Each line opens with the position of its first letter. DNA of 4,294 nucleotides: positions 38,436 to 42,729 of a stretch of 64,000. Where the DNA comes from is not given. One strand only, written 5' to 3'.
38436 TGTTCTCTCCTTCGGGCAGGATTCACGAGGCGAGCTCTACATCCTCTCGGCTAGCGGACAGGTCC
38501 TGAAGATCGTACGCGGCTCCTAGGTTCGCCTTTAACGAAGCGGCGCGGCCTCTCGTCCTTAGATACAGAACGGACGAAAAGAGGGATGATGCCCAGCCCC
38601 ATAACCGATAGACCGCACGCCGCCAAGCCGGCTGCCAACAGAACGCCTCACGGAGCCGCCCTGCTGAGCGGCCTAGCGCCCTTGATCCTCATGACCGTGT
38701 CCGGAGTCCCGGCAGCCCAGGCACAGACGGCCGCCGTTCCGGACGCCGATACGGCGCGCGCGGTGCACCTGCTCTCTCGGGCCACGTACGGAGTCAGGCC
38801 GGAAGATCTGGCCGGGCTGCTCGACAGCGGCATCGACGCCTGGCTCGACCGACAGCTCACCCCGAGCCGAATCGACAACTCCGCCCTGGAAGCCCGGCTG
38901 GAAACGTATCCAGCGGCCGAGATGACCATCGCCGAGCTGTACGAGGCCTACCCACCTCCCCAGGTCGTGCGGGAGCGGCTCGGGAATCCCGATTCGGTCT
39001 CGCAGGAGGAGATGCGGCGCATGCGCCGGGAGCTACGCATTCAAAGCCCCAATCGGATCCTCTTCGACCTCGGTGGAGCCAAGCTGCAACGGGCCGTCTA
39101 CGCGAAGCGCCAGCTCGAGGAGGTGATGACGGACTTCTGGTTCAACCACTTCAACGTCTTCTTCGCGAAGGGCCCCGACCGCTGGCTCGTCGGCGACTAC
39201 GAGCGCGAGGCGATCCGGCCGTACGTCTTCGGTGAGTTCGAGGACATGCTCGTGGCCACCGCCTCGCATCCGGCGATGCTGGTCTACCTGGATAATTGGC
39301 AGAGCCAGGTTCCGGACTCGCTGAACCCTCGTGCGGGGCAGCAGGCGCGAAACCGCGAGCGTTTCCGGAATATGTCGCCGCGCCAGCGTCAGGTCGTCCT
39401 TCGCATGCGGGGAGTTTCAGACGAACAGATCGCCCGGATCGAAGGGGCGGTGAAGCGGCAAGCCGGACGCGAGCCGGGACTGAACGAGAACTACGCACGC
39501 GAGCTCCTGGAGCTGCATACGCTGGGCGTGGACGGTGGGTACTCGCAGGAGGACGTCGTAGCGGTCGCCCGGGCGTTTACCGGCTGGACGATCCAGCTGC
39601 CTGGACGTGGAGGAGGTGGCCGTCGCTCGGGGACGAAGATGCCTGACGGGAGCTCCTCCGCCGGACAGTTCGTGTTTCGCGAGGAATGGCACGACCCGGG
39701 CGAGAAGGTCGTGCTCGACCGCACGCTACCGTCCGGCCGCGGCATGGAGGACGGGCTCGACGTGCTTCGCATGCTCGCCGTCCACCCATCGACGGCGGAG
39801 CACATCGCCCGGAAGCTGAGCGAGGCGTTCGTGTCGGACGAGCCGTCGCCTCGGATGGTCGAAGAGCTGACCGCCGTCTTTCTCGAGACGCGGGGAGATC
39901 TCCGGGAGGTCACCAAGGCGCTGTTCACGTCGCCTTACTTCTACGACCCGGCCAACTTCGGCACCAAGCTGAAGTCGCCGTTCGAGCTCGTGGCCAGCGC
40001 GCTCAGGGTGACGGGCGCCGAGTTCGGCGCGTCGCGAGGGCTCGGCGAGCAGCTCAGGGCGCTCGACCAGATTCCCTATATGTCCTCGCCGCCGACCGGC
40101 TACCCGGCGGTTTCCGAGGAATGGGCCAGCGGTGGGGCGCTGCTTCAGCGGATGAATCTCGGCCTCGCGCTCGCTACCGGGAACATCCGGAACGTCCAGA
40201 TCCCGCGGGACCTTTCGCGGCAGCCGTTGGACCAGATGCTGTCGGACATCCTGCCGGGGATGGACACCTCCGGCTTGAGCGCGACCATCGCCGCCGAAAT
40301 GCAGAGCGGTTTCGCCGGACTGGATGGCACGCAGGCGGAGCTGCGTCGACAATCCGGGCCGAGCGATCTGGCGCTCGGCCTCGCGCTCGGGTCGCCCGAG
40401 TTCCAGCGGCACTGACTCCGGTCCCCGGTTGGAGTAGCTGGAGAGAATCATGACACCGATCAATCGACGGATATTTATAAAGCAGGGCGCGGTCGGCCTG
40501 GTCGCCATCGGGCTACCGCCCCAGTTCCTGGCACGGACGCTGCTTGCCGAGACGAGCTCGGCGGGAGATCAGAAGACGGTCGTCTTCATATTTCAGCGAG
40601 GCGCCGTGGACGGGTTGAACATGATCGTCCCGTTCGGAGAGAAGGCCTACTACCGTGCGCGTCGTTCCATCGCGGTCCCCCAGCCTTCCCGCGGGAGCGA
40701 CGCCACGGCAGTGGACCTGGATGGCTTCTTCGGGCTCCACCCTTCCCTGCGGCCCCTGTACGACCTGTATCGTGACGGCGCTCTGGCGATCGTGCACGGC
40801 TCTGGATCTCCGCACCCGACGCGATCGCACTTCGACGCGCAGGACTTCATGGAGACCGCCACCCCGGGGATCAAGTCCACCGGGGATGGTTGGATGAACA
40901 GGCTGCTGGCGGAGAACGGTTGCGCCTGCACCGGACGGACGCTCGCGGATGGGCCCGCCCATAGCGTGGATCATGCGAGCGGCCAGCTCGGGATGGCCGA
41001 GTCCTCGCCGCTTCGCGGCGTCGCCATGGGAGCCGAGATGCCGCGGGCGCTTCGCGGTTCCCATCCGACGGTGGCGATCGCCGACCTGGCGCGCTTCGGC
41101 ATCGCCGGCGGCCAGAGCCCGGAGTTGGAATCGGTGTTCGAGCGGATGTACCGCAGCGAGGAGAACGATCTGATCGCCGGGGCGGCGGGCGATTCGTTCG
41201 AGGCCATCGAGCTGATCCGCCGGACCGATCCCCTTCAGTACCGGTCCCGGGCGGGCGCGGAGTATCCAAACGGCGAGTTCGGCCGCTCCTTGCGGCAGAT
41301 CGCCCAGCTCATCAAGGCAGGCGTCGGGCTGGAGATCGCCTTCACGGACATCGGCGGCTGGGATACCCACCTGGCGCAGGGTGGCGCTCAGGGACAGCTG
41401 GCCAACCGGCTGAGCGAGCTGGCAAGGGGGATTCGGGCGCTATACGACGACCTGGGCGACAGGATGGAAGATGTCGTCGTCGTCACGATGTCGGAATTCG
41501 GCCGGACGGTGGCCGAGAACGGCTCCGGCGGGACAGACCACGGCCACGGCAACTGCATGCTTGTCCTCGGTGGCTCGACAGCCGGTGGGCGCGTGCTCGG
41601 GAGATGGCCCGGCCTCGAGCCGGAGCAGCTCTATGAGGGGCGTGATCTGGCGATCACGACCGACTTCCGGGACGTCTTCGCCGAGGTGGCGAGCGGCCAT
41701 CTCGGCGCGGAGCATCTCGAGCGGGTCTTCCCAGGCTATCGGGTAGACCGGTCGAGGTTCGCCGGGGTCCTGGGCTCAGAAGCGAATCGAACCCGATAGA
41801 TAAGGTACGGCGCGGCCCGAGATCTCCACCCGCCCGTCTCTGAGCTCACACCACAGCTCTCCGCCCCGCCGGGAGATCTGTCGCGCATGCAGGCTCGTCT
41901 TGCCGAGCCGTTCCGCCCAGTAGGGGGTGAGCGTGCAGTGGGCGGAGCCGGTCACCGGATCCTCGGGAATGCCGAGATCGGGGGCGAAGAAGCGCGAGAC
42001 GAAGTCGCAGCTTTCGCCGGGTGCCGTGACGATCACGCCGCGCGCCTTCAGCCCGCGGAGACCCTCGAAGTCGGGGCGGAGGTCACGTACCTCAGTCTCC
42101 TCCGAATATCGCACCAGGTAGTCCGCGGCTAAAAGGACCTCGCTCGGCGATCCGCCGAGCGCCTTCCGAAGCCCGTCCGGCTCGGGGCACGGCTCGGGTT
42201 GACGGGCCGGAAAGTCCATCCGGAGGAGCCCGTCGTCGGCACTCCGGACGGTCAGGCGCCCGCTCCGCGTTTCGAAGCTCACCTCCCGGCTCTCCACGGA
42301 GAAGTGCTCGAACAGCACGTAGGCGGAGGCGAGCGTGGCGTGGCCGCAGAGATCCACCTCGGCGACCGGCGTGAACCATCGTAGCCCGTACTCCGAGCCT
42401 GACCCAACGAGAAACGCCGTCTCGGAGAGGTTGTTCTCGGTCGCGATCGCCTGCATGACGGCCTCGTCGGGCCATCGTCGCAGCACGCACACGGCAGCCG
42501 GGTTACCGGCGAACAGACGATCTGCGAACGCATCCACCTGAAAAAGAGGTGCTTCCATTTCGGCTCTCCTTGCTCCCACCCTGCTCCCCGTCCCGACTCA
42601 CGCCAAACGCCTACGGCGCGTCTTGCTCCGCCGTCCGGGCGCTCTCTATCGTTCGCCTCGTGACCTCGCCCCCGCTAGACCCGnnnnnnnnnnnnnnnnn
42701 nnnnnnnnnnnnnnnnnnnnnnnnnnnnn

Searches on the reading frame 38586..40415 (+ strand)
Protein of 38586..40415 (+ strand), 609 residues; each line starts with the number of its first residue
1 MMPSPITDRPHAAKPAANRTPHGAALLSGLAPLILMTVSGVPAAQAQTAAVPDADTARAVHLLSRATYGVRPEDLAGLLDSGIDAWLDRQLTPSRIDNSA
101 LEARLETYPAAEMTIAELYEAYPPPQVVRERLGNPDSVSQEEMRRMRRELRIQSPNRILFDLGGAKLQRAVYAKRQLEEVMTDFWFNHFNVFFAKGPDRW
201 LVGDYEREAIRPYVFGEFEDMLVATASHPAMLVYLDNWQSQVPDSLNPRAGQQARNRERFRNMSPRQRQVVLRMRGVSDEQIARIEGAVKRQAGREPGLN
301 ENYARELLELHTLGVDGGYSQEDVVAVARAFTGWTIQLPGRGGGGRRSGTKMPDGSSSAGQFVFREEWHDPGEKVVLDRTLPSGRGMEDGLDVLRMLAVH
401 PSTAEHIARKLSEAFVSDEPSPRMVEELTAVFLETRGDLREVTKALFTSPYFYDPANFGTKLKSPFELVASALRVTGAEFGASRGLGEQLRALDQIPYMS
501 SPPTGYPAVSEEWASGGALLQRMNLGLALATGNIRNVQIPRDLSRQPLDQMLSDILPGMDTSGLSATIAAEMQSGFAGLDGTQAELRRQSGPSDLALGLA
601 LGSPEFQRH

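Call 80: search_protein_families(library=pfam, proteins=[window:38586-40415:+], max_evalue=0.00001)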
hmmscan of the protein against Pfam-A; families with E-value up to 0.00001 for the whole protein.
window:38586-40415:+ (609 aa): 1 family
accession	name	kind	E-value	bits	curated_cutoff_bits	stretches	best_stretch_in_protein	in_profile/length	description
PF08811.16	DUF1800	-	1.5e-127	426.7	26.1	1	61-608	1-419/419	Protein of unknown function (DUF1800)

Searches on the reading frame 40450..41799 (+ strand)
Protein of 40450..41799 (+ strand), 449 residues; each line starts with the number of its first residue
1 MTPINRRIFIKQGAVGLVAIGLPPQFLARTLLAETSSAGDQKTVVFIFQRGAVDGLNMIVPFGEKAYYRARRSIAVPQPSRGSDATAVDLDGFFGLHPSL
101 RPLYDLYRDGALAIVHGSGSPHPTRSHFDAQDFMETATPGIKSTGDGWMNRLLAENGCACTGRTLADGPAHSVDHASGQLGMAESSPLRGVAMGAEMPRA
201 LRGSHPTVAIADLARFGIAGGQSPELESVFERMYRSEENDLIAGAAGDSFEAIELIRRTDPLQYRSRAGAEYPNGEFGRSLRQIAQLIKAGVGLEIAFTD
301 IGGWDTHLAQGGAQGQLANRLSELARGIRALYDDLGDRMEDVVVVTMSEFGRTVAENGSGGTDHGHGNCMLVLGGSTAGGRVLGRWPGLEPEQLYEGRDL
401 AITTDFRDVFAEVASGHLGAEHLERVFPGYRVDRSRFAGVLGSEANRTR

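Call 80: search_protein_families(library=pfam, proteins=[window:40450-41799:+], max_evalue=0.00001)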
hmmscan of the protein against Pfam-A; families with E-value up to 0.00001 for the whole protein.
window:40450-41799:+ (449 aa): 1 family
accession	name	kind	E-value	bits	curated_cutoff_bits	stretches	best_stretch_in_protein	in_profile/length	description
PF07394.17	DUF1501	-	4.9e-32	112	27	1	42-415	2-374/390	Protein of unknown function (DUF1501)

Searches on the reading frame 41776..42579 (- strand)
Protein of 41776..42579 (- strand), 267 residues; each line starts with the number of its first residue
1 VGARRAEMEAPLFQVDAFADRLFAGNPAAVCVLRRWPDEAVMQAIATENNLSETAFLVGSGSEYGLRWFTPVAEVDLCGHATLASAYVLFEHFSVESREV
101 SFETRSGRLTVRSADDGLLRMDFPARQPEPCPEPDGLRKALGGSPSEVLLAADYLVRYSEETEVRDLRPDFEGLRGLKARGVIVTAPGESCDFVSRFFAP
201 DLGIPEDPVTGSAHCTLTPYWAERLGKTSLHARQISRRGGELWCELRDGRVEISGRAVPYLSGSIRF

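Call 80: search_protein_families(library=pfam, proteins=[window:41776-42579:-], max_evalue=0.00001)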
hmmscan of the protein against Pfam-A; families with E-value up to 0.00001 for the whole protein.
window:41776-42579:- (267 aa): 1 family
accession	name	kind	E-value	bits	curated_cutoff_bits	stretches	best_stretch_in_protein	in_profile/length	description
PF02567.21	PhzC-PhzF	-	4.2e-60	204.1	27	1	15-262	1-280/281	Phenazine biosynthesis-like protein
